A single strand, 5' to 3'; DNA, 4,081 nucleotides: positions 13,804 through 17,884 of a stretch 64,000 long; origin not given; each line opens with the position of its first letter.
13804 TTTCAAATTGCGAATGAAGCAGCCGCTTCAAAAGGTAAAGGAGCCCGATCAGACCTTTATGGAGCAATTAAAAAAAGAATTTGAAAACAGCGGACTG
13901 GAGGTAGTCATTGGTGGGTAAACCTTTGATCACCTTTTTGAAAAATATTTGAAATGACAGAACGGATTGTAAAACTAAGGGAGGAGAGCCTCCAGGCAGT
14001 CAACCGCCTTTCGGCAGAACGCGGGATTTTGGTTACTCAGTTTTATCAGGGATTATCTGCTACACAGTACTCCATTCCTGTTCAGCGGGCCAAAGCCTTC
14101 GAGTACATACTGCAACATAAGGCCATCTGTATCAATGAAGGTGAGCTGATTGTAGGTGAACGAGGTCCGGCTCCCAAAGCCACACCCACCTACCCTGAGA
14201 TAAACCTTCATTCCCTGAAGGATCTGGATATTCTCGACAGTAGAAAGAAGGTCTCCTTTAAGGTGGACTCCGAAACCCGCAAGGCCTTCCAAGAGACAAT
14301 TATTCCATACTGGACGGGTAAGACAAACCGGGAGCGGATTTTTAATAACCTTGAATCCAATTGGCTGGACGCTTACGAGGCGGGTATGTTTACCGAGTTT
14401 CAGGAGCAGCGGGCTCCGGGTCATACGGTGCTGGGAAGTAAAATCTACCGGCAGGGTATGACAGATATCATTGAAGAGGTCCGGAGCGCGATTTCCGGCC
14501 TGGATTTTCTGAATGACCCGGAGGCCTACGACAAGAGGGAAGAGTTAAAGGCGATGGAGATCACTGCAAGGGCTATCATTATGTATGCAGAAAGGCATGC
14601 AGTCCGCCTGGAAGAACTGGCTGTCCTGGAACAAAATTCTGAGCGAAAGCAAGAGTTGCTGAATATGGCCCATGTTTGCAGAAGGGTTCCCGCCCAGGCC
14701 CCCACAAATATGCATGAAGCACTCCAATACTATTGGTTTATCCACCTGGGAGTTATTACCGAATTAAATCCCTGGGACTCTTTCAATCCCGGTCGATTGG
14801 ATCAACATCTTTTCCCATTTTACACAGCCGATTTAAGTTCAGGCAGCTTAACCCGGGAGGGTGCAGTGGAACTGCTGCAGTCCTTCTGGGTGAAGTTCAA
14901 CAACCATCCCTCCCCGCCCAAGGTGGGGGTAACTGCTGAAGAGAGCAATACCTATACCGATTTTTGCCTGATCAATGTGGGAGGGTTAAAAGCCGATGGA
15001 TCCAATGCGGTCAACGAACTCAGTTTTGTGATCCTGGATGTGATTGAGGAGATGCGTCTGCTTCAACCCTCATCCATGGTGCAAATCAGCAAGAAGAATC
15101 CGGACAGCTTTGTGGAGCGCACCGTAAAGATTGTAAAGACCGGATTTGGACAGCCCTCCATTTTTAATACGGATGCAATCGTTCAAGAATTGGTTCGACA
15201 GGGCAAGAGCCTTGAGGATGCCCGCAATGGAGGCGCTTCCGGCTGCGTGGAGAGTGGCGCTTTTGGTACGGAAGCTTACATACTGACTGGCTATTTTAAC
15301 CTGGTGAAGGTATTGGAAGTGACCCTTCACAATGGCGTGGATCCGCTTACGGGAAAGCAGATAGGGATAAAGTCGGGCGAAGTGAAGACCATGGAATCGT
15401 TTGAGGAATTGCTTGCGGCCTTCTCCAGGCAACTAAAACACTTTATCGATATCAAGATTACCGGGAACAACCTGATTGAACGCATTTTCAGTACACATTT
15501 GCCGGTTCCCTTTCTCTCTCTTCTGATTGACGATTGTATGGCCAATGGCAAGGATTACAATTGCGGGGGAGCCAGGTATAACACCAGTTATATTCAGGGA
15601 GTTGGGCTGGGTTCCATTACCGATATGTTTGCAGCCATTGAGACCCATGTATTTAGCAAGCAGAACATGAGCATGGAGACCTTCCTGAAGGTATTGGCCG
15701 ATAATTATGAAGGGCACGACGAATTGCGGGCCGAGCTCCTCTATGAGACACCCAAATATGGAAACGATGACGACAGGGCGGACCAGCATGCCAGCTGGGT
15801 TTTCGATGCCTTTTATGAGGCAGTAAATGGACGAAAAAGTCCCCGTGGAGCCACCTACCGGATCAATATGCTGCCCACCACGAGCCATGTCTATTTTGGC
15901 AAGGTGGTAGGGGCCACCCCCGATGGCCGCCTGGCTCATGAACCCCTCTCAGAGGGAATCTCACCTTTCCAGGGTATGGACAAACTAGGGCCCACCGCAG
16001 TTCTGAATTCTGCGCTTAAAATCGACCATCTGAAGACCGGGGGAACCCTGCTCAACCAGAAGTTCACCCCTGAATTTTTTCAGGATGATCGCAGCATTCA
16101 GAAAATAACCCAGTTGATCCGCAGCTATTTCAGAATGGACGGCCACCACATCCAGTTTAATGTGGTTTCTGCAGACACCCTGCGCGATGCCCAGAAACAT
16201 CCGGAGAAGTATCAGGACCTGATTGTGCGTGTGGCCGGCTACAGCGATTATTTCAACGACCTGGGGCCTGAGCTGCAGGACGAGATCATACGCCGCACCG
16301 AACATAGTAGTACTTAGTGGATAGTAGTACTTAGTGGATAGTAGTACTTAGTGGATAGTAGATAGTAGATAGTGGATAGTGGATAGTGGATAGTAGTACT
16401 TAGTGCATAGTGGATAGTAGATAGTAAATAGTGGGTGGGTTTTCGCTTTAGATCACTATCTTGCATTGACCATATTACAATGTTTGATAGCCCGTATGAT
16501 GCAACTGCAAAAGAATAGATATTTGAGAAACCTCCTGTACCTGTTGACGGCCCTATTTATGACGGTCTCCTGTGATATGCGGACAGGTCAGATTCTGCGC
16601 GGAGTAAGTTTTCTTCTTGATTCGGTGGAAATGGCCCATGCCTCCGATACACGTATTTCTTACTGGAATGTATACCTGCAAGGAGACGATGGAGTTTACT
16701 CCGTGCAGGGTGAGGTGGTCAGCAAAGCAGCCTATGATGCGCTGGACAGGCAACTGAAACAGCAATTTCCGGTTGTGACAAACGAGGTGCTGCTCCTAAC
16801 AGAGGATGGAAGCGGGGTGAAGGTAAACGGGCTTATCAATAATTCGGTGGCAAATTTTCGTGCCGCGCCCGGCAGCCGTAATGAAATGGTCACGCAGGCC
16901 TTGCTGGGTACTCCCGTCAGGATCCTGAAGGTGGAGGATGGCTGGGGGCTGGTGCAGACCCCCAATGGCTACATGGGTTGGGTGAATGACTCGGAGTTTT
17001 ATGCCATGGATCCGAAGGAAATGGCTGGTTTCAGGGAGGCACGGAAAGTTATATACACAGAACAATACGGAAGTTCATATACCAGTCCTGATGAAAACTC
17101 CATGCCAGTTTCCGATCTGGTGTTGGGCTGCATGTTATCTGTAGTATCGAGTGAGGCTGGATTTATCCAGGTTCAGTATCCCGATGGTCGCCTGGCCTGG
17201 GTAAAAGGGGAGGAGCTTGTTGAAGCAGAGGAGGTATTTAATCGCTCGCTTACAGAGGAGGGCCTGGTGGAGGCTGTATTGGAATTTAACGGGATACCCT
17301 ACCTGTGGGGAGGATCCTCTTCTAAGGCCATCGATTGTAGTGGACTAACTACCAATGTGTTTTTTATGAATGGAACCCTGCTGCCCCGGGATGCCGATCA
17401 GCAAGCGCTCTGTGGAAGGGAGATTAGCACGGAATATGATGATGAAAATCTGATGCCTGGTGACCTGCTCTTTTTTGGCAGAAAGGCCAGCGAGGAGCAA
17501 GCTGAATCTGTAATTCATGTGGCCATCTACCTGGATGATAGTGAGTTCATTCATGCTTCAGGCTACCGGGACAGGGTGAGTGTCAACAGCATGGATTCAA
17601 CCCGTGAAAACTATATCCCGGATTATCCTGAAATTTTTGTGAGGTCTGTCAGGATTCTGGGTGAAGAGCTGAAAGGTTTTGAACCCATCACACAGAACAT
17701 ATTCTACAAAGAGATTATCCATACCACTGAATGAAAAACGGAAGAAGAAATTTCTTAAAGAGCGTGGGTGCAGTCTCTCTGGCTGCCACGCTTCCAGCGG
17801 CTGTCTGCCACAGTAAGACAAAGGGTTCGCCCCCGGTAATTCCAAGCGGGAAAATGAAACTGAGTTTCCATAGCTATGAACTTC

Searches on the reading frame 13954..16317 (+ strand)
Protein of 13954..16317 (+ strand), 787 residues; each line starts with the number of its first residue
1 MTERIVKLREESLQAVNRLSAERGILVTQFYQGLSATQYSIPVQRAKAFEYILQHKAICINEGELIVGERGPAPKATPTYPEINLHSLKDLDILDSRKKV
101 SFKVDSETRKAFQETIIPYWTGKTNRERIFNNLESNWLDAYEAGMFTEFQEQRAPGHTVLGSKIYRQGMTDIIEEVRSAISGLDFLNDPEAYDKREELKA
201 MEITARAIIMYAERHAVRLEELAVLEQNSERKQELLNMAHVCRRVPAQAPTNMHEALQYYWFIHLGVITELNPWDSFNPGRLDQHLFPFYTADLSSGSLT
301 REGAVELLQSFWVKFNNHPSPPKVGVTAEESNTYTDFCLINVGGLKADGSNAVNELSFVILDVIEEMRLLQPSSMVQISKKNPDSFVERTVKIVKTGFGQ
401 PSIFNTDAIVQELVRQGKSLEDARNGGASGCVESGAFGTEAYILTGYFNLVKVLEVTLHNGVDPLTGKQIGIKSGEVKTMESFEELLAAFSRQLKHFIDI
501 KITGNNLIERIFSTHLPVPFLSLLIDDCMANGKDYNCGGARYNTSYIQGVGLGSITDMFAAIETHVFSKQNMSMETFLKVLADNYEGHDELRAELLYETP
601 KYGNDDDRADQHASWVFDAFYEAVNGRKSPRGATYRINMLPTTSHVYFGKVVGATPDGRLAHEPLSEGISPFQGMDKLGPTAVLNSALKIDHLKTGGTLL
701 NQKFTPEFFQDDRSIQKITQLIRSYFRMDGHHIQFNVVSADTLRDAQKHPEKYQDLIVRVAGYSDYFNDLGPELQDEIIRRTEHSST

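Call 49: search_protein_families(library=pfam, proteins=[window:13954-16317:+])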
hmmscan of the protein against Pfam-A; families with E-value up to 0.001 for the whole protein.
window:13954-16317:+ (787 aa): 2 families
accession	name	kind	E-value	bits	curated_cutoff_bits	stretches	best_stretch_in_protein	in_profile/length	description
PF02901.20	PFL-like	-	1.9e-216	721.1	24.3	1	1-649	1-647/647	Pyruvate formate lyase-like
PF01228.26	Gly_radical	-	1.5e-38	132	22.2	1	666-768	2-106/106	Glycine radical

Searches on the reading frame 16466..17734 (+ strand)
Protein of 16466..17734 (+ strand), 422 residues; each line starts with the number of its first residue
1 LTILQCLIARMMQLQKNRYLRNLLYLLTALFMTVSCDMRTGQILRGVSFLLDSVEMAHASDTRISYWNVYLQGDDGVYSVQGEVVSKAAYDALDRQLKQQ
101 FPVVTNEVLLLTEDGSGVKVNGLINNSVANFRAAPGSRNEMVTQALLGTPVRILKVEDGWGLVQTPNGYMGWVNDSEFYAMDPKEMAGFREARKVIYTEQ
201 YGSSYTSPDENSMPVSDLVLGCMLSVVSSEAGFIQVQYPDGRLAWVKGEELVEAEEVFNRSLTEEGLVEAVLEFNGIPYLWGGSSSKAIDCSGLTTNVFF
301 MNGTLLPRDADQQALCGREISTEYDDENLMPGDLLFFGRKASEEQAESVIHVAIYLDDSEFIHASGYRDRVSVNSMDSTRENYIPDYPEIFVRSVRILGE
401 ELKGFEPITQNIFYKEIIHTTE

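Call 49: search_protein_families(library=pfam, proteins=[window:16466-17734:+])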
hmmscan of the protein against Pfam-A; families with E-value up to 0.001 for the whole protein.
window:16466-17734:+ (422 aa): 5 families
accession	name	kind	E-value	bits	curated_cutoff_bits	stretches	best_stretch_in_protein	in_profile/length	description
PF00877.26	NLPC_P60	-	8.7e-22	77.5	23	1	276-378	1-93/105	NlpC/P60 family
PF18348.7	SH3_16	-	4.9e-17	61.9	25.8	1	132-176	2-47/49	Bacterial dipeptidyl-peptidase Sh3 domain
PF08239.17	SH3_3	-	1.6e-15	57.5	27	1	127-174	1-49/54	Bacterial SH3 domain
PF06347.19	SH3_4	-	6.3e-09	35.9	24.1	1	129-177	5-53/56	Bacterial SH3 domain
PF23795.1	SH3_YKFC_2nd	-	2.3e-05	24.5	27.4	0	223-249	26-52/57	YKFC SH3b2 domain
